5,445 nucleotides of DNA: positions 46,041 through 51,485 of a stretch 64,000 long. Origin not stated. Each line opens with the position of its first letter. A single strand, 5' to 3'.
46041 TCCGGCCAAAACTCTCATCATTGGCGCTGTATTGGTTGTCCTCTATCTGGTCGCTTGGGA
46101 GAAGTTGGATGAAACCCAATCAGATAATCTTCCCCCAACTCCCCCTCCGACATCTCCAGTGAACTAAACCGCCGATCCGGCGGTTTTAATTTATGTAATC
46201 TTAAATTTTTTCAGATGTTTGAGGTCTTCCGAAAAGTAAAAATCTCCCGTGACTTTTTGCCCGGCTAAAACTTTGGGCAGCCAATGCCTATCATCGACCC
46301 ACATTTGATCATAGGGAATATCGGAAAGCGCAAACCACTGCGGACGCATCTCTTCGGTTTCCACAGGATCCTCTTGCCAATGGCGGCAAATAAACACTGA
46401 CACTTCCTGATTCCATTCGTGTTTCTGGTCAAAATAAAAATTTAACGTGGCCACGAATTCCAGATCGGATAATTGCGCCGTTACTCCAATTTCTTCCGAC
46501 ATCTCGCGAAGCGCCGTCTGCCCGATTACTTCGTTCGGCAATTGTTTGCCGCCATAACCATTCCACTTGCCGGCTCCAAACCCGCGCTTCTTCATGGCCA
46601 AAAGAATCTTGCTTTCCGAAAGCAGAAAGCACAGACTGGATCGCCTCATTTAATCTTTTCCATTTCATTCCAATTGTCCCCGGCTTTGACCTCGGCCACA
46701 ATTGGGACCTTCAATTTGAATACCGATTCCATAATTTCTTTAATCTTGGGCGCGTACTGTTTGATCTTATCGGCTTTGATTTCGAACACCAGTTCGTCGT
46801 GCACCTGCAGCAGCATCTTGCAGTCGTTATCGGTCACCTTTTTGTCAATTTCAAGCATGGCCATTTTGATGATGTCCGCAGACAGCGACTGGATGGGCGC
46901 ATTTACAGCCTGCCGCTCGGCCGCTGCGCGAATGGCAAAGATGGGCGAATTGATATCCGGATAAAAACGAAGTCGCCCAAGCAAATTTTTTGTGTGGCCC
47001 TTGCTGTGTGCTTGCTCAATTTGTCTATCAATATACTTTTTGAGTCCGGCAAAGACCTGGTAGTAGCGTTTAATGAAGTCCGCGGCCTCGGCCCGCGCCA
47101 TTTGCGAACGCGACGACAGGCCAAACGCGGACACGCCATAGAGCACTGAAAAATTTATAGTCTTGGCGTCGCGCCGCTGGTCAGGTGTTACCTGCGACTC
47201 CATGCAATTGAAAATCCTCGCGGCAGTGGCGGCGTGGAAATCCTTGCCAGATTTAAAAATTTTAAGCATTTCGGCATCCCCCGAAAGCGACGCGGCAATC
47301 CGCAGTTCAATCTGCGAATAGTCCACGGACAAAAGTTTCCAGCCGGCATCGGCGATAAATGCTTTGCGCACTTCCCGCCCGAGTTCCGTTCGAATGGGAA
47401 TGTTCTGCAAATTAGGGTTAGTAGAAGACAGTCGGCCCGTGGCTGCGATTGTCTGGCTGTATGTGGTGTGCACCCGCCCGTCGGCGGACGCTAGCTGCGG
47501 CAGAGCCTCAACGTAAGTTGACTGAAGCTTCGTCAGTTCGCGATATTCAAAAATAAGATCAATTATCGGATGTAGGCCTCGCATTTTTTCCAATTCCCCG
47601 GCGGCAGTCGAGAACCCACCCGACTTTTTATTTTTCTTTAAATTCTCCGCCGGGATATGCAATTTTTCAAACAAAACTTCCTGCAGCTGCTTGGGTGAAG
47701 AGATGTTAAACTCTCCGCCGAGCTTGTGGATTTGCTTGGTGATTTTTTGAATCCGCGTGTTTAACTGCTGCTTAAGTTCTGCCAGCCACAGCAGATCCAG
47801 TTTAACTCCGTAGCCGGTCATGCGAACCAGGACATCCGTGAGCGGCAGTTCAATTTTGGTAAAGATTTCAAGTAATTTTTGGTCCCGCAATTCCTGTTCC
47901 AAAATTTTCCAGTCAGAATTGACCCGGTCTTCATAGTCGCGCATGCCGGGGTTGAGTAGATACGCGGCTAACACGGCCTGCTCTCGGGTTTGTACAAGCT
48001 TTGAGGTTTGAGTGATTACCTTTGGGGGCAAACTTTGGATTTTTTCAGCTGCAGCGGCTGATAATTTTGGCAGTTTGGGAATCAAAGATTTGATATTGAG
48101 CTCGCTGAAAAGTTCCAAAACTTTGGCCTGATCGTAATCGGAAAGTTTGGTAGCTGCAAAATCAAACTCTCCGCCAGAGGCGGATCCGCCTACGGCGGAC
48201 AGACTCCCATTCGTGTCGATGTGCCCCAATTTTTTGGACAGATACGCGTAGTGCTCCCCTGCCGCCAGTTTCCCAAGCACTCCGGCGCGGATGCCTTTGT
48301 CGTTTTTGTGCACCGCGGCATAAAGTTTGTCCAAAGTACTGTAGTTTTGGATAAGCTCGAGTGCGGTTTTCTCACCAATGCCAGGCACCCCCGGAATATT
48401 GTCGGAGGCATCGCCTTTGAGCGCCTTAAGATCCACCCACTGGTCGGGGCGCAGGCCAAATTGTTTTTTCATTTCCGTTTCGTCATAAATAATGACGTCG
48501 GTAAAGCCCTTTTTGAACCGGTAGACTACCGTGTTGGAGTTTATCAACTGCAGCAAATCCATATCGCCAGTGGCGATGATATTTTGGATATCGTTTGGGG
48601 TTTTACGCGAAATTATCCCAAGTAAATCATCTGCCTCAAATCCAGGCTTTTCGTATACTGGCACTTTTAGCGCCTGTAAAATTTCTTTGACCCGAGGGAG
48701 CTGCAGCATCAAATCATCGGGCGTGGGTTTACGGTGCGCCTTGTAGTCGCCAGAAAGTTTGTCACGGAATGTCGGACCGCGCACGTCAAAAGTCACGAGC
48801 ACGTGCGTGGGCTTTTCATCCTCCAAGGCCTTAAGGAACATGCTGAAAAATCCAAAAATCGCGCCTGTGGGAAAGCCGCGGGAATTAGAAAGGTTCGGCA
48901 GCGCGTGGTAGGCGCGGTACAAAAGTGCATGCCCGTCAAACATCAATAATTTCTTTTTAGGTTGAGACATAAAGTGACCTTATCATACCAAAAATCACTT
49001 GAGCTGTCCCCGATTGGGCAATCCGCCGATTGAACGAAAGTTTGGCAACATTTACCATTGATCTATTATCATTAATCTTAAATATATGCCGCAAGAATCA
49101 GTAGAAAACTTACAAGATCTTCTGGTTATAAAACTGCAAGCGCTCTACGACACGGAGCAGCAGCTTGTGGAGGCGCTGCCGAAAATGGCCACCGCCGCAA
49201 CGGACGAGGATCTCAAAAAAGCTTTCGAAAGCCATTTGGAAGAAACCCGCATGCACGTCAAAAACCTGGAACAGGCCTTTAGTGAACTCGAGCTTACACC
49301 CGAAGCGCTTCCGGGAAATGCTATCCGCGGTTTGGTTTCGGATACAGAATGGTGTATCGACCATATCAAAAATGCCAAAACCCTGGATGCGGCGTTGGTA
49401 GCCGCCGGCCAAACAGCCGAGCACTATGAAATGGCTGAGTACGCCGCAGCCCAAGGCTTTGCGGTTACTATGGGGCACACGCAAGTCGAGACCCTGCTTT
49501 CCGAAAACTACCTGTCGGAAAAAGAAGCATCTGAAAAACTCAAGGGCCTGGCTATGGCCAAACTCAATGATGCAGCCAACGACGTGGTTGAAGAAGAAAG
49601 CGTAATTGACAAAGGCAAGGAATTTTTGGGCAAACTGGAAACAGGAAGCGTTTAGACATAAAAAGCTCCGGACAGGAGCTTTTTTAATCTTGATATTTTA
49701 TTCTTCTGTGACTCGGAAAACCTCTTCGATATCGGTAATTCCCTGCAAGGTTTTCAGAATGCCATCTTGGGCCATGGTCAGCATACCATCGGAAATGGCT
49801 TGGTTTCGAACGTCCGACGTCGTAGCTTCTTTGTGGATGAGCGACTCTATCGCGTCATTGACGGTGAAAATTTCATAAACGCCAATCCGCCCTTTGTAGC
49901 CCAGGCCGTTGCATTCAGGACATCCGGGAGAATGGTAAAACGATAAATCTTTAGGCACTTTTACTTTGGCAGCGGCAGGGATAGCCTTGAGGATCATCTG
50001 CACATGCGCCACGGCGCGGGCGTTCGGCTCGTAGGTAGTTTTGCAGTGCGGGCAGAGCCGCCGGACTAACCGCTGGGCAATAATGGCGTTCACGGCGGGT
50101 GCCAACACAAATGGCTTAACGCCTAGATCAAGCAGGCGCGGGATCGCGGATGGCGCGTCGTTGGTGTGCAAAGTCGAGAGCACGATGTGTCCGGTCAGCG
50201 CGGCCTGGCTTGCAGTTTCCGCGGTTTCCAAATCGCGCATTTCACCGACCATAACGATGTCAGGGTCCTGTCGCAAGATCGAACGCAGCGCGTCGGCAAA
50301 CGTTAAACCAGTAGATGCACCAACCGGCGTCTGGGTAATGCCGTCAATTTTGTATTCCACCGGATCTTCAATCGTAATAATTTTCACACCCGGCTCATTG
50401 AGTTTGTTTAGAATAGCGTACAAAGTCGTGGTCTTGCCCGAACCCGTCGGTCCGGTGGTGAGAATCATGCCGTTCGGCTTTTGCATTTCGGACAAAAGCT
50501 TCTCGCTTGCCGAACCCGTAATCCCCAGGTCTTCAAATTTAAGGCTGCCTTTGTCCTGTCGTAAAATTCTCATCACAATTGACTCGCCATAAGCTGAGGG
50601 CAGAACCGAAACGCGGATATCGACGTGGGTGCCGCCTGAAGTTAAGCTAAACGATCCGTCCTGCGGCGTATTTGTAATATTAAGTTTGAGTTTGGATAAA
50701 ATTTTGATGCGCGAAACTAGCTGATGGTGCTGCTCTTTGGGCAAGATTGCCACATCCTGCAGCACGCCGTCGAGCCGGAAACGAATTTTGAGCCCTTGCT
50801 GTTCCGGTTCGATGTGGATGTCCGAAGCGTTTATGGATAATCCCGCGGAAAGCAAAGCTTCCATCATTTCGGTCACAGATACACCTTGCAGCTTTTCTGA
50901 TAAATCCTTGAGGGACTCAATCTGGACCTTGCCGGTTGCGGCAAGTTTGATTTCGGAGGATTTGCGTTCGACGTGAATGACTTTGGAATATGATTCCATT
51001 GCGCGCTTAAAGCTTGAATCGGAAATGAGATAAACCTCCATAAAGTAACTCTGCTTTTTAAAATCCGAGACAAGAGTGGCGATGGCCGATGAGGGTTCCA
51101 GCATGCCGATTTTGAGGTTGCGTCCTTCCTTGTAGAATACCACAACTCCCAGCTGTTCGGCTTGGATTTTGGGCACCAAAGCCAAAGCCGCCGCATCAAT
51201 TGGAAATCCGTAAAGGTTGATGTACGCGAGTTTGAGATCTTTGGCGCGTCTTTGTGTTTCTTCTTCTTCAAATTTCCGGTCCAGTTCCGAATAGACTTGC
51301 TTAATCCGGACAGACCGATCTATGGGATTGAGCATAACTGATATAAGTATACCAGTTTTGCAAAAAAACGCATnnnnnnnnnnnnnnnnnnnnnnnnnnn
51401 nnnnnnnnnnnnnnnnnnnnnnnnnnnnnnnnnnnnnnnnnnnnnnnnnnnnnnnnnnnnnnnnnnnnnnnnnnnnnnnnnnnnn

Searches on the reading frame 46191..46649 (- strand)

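Call 32: search_protein_families(library=pfam, proteins=[window:46191-46649:-], max_evalue=0.00001)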
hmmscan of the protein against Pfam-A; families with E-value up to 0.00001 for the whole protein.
window:46191-46649:- (152 aa): 1 family
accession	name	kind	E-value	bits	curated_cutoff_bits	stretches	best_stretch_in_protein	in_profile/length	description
PF00293.34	NUDIX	-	8.5e-13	48.9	21.1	1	3-126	4-133/134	NUDIX domain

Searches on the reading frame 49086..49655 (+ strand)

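Call 3: search_protein_families(library=pfam, proteins=[window:49086-49655:+], max_evalue=1)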
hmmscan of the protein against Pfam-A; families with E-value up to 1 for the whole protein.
window:49086-49655:+ (189 aa): 7 families
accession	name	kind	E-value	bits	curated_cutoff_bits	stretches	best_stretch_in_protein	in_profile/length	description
PF05974.18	DUF892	-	8.6e-38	130.3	23.7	1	9-164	2-158/159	Domain of unknown function (DUF892)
PF09537.16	DUF2383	-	0.0045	17.6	30.8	1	16-74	5-63/111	Domain of unknown function (DUF2383)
PF10428.14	SOG2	-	0.0061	16.5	26.9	1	27-91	38-105/475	RAM signalling pathway protein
PF02185.22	HR1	-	0.054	13.9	33.1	1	22-69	10-60/67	Hr1 repeat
PF23938.1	DUF7273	-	0.062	13.9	31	1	158-185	33-60/65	Domain of unknown function (DUF7273)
PF07697.16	7TMR-HDED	-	0.24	11.8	27.6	1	4-178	48-207/224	7TM-HD extracellular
PF22560.2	GMT-wHTH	-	0.33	11.9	27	1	17-69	19-70/82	GMT-like wHTH domain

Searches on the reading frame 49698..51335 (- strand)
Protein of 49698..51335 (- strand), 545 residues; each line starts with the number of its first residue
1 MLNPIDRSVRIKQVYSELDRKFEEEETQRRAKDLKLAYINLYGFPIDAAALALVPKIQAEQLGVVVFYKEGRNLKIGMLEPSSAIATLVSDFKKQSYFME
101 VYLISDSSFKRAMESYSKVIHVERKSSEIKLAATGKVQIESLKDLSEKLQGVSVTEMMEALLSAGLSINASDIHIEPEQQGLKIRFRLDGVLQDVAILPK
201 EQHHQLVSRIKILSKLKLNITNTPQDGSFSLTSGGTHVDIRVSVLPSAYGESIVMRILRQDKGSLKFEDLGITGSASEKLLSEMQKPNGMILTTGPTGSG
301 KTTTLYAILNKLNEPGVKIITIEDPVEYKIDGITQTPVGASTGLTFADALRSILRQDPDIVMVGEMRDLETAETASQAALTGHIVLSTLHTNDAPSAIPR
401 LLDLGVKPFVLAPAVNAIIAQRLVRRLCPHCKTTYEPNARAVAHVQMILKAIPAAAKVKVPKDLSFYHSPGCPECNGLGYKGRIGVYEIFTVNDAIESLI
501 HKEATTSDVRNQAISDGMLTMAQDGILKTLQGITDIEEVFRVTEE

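Call 3: search_protein_families(library=pfam, proteins=[window:49698-51335:-], max_evalue=1)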
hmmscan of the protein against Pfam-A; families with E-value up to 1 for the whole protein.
window:49698-51335:- (545 aa): 27 families (the best 25 are shown)
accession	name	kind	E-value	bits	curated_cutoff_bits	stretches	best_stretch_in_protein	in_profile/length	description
PF00437.27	T2SSE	-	2.8e-123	411.7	24.9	1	153-541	7-370/370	Type II/IV secretion system protein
PF05157.20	MshEN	-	6.3e-05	23.3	23.1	1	35-116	2-83/90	MshEN domain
PF25199.1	nSTAND_NTPase5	-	0.00015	22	34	1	272-330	24-84/145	Novel STAND NTPase 5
PF13191.12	AAA_16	-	0.0002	22.4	32.6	1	284-410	19-135/167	AAA ATPase domain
PF20720.3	nSTAND3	-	0.00023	21.4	27.2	1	283-327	12-56/155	Novel STAND NTPase 3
PF13401.12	AAA_22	-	0.00039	21.2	27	1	287-327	4-44/130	AAA domain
PF12775.13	AAA_7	-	0.0053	16.7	25.8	1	280-322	25-67/181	P-loop containing dynein motor region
PF04851.21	ResIII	-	0.0062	16.9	22.5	1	276-315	11-50/164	Type III restriction enzyme, res subunit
PF13604.12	AAA_30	-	0.0071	16.5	27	1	285-321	15-51/191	AAA domain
PF13555.12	AAA_29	-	0.0088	16.2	27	1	286-309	20-43/61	P-loop containing region of AAA domain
PF13173.12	AAA_14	-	0.01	16.3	27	1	289-330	3-45/129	AAA domain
PF00004.35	AAA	-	0.012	16.5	21.2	1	291-371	1-71/131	ATPase family associated with various cellular activities (AAA)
PF02492.25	cobW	-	0.015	15.4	20.7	1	291-331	3-43/180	CobW/HypB/UreG, nucleotide-binding domain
PF03266.21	NTPase_1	-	0.018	15.3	23.9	1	291-319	2-30/168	NTPase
PF01935.23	DUF87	-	0.024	15.2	23.2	1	295-321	30-57/220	Helicase HerA, central domain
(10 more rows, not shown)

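Call 4: search_protein_families(library=ncbifam, proteins=[window:49698-51335:-], max_evalue=1)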
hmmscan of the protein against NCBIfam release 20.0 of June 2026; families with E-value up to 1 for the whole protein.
window:49698-51335:- (545 aa): 38 families (the best 25 are shown)
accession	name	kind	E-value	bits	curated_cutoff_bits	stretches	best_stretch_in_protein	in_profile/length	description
TIGR02533.1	type_II_gspE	equivalog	2.2e-153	511.4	630.25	1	64-543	14-486/486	type II secretion system ATPase GspE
TIGR02538.1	type_IV_pilB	equivalog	3.2e-146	488.2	675.65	1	28-544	48-563/564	type IV-A pilus assembly ATPase PilB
NF053534.1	T4PilAsmATPsTfpB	equivalog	1e-124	417.1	850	1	98-543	141-582/584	type IV pilus assembly ATPase TfpB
NF007755.0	PRK10436.1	equivalog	1.3e-121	406.5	617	1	143-543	74-459/465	type II secretion system protein GspE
NF041000.1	ATPase_ComGA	equivalog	8.6e-74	247.9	300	1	160-425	2-266/267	competence type IV pilus ATPase ComGA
TIGR01420.1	pilT_fam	subfamily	1.6e-56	192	319.1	1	158-426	2-270/343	PilT/PilU family type 4a pilus ATPase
TIGR02525.1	plasmid_TraJ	equivalog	5.9e-27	94.6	368.3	1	252-404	119-272/372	plasmid transfer ATPase TraJ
TIGR02524.1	dot_icm_DotB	equivalog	3.4e-20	72.6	463.3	1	285-402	131-257/358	Dot/Icm type IV secretion system ATPase DotB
NF058587.1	archaellum_moto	equivalog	2.7e-17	62.7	550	1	291-402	278-394/527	archaellum flagellar ATPase motor FlaI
TIGR03819.1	heli_sec_ATPase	hypoth_equivalog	3.8e-15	55.9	373.15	1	193-420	86-316/340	TadA family conjugal transfer-associated ATPase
TIGR02782.1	TrbB_P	equivalog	2.2e-14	53.5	304.55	1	271-404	119-255/303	P-type conjugative transfer ATPase TrbB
TIGR02788.1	VirB11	equivalog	2.1e-12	46.7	249.95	1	290-404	146-265/308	P-type DNA transfer ATPase VirB11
NF010469.0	PRK13894.1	subfamily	3.5e-12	46.3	508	1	274-404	135-267/320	conjugal transfer ATPase TrbB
NF010407.0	PRK13833.1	subfamily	1.9e-11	44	499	1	291-404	147-262/323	conjugal transfer protein TrbB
NF053672.1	bindosome_BasE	exception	6.5e-11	41.6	1000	1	292-401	274-388/512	bindosome assembly system ATPase subunit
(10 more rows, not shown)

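Call 54: search_solved_structures(query=window:49698-51335:-, max_evalue=1e-30, show_alignments=1)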
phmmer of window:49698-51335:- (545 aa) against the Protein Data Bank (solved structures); distinct sequences matched with E-value up to 1e-30: 20.
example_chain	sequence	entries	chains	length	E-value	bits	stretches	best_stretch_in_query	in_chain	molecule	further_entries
5zfr_A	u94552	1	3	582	1.5e-111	376.6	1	31-543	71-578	Type IV pilus biogenesis ATPase PilB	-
6olj_C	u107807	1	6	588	3.3e-109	368.8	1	27-543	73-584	Type IV pilus biogenesis ATPase PilB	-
5tsg_B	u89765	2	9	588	6.7e-109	367.8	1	27-543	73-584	Type IV pilus biogenesis ATPase PilB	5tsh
4kss_A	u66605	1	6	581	1.9e-107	363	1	142-545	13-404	Type II secretion system protein E, hemolysin-coregulated protein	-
4ksr_A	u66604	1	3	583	1.9e-107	363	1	142-545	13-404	Type II secretion system protein E, Hemolysin-coregulated protein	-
3jc8_Ba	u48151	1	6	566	5.2e-107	361.6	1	27-540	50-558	Type IV-A pilus assembly ATPase PilB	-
1p9r_A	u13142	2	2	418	2.2e-106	359.6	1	142-542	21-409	General secretion pathway protein E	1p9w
4pht_A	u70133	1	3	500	8.7e-106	357.5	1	141-545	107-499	General secretory pathway protein E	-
6f8l_G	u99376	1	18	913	4.2e-101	342.1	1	27-543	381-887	Type IV pilus assembly protein PilF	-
5oiu_A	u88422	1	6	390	3.2e-99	335.9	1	165-543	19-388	Type IV pilus assembly protein PilF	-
5it5_F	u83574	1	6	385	3.6e-99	335.7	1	167-543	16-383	ATP binding motif-containing protein PilF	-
6ejf_A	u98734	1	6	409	4.2e-99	335.5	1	167-543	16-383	Type IV pilus assembly protein PilF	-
2ewv_A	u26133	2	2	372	4.4e-36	127.6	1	161-424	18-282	twitching motility protein PilT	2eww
2gsz_A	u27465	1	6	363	6.2e-36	127.2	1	162-424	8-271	twitching motility protein PilT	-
5fl3_A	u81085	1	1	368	1.1e-35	126.3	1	156-427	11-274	PILI RETRACTION PROTEIN PILT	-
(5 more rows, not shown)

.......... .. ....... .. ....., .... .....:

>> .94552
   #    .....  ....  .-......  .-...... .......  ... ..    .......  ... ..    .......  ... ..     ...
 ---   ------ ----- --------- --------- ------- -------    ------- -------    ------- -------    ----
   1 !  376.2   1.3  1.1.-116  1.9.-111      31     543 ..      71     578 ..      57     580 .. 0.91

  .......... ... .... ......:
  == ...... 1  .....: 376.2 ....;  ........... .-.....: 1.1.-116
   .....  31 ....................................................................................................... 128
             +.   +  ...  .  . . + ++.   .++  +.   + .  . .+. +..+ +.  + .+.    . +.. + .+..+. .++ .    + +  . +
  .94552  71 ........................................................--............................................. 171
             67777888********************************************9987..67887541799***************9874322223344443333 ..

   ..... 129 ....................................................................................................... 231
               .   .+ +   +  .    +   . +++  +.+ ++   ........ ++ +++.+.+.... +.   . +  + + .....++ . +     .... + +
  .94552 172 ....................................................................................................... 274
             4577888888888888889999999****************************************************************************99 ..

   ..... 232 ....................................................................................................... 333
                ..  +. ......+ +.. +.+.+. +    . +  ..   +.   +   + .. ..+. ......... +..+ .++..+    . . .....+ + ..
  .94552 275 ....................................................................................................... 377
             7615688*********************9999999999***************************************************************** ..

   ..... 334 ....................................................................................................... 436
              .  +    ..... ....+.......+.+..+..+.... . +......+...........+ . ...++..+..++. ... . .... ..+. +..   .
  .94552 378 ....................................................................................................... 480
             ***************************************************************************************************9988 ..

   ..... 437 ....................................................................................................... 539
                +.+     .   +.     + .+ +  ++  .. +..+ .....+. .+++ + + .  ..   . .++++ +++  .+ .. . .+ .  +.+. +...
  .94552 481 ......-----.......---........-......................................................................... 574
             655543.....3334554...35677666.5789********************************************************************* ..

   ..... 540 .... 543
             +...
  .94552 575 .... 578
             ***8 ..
